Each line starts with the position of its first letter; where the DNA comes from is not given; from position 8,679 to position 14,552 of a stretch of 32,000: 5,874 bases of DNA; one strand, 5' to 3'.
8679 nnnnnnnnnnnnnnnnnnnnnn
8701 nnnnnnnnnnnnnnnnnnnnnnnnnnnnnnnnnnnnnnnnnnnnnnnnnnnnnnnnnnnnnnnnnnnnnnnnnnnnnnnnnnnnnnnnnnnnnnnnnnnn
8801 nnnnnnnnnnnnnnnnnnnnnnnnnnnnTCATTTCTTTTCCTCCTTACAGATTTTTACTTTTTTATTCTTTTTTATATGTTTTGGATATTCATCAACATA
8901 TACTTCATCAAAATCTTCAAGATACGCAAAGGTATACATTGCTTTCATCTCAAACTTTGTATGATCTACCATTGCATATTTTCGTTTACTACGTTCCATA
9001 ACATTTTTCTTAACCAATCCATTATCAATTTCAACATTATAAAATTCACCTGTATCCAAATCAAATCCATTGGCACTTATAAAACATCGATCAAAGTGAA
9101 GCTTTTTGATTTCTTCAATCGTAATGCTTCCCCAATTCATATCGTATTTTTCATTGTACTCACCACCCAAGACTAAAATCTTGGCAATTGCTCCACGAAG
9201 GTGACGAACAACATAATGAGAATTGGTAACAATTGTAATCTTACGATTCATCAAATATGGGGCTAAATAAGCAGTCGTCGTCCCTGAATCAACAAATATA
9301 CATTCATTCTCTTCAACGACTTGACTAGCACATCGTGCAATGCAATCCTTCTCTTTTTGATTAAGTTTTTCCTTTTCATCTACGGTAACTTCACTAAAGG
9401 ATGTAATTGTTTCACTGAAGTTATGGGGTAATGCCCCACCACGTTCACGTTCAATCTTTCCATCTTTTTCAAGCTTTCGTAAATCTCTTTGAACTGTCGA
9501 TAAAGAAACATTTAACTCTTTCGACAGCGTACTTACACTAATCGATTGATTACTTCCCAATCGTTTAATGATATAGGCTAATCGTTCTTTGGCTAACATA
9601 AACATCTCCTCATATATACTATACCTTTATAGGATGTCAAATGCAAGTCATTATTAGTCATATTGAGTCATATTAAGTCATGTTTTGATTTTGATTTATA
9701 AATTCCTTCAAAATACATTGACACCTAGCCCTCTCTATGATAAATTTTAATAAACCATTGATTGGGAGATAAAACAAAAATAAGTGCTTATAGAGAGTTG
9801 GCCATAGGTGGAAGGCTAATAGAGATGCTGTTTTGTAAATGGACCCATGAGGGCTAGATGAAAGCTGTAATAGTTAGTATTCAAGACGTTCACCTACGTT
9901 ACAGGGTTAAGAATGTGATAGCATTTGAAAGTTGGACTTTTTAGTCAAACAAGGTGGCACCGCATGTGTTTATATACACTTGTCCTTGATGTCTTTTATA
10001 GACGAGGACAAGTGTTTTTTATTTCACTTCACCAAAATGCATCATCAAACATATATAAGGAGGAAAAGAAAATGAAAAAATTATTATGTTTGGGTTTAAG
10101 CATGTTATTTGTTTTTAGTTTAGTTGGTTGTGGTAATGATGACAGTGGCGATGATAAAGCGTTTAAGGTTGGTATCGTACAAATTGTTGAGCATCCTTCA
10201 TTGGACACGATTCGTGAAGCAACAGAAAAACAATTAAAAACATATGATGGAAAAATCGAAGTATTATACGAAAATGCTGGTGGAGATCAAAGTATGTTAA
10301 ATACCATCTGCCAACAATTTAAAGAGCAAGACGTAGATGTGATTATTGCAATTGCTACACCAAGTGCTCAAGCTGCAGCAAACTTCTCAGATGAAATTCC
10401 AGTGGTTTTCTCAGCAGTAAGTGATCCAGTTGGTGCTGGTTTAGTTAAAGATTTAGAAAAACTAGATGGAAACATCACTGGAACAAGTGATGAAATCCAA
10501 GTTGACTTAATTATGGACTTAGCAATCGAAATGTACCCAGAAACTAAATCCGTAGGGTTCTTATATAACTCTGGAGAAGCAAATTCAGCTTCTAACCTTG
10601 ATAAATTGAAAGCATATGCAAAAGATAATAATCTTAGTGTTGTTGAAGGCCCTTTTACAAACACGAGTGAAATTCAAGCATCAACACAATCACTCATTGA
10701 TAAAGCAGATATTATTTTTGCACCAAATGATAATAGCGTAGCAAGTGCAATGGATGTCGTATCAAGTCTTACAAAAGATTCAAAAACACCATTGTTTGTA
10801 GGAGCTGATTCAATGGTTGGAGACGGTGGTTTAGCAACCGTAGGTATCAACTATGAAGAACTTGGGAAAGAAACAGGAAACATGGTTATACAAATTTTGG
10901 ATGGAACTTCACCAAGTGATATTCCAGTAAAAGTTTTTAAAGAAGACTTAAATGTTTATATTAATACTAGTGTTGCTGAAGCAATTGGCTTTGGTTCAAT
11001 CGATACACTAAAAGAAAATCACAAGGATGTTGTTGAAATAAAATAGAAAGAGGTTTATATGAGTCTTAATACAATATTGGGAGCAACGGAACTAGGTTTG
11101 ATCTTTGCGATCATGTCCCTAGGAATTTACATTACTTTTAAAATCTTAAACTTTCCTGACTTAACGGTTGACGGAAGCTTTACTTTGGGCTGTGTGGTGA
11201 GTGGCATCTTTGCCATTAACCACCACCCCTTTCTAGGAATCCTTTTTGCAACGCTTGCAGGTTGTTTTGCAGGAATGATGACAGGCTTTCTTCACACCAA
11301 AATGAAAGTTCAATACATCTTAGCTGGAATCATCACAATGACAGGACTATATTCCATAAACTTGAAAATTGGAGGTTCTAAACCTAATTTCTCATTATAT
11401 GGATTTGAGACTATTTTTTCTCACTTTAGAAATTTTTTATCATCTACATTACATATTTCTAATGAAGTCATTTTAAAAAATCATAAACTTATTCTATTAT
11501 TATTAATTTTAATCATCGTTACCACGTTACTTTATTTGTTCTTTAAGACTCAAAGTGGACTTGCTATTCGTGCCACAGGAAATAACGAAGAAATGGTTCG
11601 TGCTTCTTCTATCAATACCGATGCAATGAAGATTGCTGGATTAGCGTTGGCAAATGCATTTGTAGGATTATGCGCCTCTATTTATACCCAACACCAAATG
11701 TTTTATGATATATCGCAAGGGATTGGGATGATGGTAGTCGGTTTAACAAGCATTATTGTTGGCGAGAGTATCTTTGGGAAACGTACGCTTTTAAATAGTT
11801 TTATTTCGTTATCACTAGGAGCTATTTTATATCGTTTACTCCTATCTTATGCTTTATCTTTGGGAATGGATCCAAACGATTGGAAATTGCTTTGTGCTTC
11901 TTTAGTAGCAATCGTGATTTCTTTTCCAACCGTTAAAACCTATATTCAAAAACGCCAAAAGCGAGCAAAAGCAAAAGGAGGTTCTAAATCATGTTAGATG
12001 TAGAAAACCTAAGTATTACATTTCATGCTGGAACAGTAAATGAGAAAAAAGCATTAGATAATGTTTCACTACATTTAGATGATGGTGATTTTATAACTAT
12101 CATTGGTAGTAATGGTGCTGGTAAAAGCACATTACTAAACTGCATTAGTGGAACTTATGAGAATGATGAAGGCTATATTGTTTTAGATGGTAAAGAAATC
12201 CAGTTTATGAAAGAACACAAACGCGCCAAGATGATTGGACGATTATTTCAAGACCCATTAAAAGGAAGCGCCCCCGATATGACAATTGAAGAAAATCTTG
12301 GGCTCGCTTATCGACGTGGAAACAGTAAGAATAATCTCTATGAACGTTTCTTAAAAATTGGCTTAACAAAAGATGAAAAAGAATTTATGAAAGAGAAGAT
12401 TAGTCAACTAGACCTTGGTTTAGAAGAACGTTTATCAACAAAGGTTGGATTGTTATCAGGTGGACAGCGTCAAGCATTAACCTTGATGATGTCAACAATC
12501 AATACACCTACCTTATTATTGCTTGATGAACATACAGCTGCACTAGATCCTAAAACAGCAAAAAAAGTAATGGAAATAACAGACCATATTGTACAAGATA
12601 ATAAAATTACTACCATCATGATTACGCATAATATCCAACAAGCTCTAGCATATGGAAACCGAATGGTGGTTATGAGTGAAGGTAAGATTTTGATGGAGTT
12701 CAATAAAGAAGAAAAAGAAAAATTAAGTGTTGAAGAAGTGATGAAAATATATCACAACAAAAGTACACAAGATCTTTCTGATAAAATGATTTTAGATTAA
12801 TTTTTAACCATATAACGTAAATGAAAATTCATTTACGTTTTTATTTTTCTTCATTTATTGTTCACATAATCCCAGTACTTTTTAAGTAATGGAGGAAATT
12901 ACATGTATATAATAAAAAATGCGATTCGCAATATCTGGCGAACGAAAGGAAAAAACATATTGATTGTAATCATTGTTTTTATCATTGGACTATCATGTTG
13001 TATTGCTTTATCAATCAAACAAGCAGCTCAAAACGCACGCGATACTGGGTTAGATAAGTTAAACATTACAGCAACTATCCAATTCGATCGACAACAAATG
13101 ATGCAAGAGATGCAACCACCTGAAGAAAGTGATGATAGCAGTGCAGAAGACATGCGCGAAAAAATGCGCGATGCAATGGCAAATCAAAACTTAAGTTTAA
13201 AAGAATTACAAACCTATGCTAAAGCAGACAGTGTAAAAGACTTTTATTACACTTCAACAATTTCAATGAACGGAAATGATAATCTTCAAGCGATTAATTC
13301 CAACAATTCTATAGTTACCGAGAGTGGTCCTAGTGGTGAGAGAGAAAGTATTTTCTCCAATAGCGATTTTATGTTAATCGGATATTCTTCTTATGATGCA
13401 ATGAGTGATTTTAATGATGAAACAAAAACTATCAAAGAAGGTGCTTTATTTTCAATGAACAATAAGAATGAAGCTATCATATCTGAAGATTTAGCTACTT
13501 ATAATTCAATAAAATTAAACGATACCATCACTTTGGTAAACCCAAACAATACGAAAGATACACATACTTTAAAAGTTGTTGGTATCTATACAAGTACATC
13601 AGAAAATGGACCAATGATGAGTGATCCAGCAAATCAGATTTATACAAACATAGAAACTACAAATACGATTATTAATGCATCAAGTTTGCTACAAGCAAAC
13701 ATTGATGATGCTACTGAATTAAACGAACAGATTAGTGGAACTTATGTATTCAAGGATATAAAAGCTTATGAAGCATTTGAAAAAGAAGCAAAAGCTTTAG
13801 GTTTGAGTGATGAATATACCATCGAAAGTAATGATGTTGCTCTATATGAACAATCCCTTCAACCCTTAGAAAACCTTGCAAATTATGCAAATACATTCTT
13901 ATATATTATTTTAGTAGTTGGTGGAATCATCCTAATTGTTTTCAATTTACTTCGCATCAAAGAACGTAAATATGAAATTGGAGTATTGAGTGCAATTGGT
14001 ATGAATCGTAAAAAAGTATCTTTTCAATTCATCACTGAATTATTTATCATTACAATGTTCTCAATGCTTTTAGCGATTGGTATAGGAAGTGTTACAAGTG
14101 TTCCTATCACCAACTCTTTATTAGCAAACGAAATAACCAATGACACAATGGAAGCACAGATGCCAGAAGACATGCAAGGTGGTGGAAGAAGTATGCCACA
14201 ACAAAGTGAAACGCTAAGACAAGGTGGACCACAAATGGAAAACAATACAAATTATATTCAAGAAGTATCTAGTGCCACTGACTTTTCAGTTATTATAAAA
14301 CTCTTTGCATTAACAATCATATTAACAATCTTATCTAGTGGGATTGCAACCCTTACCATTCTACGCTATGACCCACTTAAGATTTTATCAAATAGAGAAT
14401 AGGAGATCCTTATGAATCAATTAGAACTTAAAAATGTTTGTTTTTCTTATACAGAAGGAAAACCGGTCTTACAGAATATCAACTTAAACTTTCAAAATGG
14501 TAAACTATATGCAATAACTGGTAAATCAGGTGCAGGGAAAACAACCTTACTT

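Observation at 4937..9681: DeoR / NanE-like / glycyl radical enzyme / activase operon: candidate uncharacterised radical sugar-phosphate pathway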

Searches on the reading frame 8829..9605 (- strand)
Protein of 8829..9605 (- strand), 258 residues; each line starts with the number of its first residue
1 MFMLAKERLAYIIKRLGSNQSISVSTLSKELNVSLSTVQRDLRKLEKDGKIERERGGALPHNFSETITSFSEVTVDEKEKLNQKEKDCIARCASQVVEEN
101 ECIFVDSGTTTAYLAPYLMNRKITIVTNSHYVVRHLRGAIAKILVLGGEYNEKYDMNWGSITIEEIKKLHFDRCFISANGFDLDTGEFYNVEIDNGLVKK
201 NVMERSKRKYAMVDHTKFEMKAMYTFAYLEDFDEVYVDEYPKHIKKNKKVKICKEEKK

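Call 4: search_protein_families(library=pfam, proteins=[window:8829-9605:-])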
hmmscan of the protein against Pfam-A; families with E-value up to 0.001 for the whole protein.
window:8829-9605:- (258 aa): 13 families
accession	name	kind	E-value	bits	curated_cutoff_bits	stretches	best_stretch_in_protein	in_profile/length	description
PF00455.28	DeoRC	-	6.8e-42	143.6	31.8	1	82-239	2-160/160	DeoR C terminal sensor domain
PF08220.18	HTH_DeoR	-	1.9e-11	44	21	1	8-58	1-51/57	DeoR-like helix-turn-helix domain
PF08279.18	HTH_11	-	3e-10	40.3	25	1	8-57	1-53/55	HTH domain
PF13412.12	HTH_24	-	8.4e-07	28.9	21.9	1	12-52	8-48/48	Winged helix-turn-helix DNA-binding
PF01047.28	MarR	-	1.5e-06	28.4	24.6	1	13-55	9-51/59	MarR family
PF01325.25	Fe_dep_repress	-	5.2e-06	27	26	1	17-52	18-53/60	Iron dependent repressor, N-terminal DNA binding domain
PF00392.27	GntR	-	1.9e-05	24.7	27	1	15-57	17-60/64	Bacterial regulatory proteins, gntR family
PF01978.25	TrmB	-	3.2e-05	24.1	25.6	1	19-60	20-59/68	Sugar-specific transcriptional regulator TrmB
PF14502.12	HTH_41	-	0.00023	20.9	25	1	23-57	8-42/48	Helix-turn-helix domain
PF25213.1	HVO_A0261_N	-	0.00035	20.8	35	1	19-56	22-59/86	HVO_A0261 N-terminal domain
PF13730.12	HTH_36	-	0.00054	20.2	25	0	23-49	27-53/55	Helix-turn-helix domain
PF12840.13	HTH_20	-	0.00055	20.3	27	0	12-49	9-46/51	Helix-turn-helix domain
PF12802.13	MarR_2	-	0.00077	20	27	0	16-55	14-54/61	MarR family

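Call 5: search_protein_families(library=ncbifam, proteins=[window:8829-9605:-])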
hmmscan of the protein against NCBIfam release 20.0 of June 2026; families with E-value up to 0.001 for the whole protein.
window:8829-9605:- (258 aa): 16 families
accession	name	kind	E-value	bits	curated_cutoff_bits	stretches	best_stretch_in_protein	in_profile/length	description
NF041397.1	TranRegGlpR_Halo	equivalog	1.2e-41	143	300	1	3-243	1-236/253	HTH-type transcriptional regulator GlpR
NF040755.1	AgaR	equivalog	1.4e-33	116.2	260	1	5-239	4-236/256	transcriptional repressor AgaR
NF007753.1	PRK10434.1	equivalog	3.5e-31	108.7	350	1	4-240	2-234/253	glucitol operon DNA-binding transcriptional repressor SrlR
NF007316.0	PRK09802.1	equivalog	5.7e-30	104.4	351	1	6-239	16-247/269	DeoR family transcriptional regulator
NF040887.2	trans_reg_YciT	exception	1.1e-28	100.5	450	1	12-243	8-230/246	DNA-binding transcriptional regulator YciT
NF040890.1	trans_reg_YgbI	equivalog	3.5e-28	98.8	400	1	3-240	1-233/253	DNA-binding transcriptional repressor YgbI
NF010034.0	PRK13509.1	equivalog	1.5e-24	86.7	244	1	6-236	4-228/251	HTH-type transcriptional regulator UlaR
NF007720.0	PRK10411.1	equivalog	2.3e-24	86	259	1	6-240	3-234/243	L-fucose operon activator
NF008154.0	PRK10906.1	equivalog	1.1e-23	83.9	331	1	10-242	8-235/252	DeoR/GlpR family transcriptional regulator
NF007961.0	PRK10681.1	equivalog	6.4e-19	68.3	244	1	6-243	6-237/252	DNA-binding transcriptional repressor DeoR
TIGR01884.1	cas_HTH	subfamily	2.5e-06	27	60.2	1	10-55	145-190/202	CRISPR-associated CARF protein Csa3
NF053606.1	Sta1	subfamily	3.2e-05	24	80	1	11-55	24-68/100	Sta1 family transcriptional regulator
NF033788.1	HTH_metalloreg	subfamily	0.00011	21.9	55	1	5-57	9-61/77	metalloregulator ArsR/SmtB family transcription factor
NF050133.1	TransRegFabT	equivalog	0.00016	22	200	1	12-55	34-77/138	fatty acid biosynthesis transcriptional regulator FabT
NF045593.1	bilirub_TF_BilQ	equivalog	0.00037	20.2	125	0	9-84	32-107/135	bilirubin utilization transcriptional regulator BilQ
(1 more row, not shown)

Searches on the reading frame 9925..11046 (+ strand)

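Call 4: search_protein_families(library=pfam, proteins=[window:9925-11046:+])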
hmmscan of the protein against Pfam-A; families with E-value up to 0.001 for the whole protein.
window:9925-11046:+ (373 aa): 2 families
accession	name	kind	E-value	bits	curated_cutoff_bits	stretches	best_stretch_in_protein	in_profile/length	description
PF04392.18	ABC_sub_bind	-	4.7e-73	246.4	25.9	1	81-355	1-278/293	ABC transporter substrate binding protein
PF13458.12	Peripla_BP_6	-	2.8e-05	24.4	31.7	1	108-254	40-183/343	Periplasmic binding protein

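Call 5: search_protein_families(library=ncbifam, proteins=[window:9925-11046:+])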
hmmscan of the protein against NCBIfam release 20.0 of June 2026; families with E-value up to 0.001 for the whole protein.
window:9925-11046:+ (373 aa): 1 family
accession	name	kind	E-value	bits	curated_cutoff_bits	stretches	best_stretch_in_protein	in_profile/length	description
NF041285.1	ABC_SBP_TrpX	equivalog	1.9e-88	296.6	390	1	71-357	22-312/322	tryptophan ABC transporter substrate-binding protein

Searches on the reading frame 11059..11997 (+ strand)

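Call 74: search_protein_families(library=pfam, max_evalue=0.00001, proteins=[window:11059-11997:+])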
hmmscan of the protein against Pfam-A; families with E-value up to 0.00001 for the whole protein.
window:11059-11997:+ (312 aa): 1 family
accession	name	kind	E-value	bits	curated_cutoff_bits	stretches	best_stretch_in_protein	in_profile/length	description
PF02653.21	BPD_transp_2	-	3.7e-23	82.5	26.8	1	11-286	7-267/269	Branched-chain amino acid transport system / permease component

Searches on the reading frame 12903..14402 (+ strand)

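Call 74: search_protein_families(library=pfam, max_evalue=0.00001, proteins=[window:12903-14402:+])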
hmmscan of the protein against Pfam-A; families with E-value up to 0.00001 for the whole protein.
window:12903-14402:+ (499 aa): 1 family
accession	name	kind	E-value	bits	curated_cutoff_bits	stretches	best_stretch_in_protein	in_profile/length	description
PF02687.27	FtsX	-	2.3e-12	47.5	25.5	1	331-491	2-120/120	FtsX-like permease C-terminal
